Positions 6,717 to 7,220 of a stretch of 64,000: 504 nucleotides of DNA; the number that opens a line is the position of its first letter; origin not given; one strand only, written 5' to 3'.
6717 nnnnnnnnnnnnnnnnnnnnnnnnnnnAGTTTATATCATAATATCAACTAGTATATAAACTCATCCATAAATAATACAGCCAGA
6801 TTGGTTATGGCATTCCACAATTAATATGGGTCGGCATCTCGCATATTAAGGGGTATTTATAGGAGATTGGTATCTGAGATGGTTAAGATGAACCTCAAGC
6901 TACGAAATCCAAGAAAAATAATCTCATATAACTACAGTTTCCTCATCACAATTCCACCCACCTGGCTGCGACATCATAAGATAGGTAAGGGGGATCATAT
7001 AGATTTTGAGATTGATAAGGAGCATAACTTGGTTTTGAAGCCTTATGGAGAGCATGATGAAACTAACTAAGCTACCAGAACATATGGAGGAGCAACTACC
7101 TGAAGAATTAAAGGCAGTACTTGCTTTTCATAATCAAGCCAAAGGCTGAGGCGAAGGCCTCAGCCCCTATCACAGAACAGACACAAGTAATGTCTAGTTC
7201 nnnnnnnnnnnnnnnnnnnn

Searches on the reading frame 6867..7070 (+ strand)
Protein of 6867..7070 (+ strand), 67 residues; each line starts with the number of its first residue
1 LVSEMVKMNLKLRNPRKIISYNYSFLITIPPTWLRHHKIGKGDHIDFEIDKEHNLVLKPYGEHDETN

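Call 6: search_protein_families(library=pfam, proteins=[window:6867-7070:+], max_evalue=1)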
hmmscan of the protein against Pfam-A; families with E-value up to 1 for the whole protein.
window:6867-7070:+ (67 aa): 2 families
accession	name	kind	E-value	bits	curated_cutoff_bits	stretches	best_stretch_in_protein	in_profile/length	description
PF04014.23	MazE_antitoxin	-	5.6e-06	26.7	24.7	1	27-61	10-44/48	Antidote-toxin recognition MazE, bacterial antitoxin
PF13114.12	RecO_N_2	-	0.11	12.6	27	1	34-56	35-57/71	RecO N terminal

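Call 8: search_protein_families(library=phrogs, proteins=[window:6867-7070:+], max_evalue=0.1)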
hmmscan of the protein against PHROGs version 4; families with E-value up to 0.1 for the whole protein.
window:6867-7070:+ (67 aa): 0 families

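Call 9: search_protein_families(library=padloc, proteins=[window:6867-7070:+], max_evalue=0.1)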
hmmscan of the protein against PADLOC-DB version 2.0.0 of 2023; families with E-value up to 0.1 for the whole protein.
window:6867-7070:+ (67 aa): 0 families
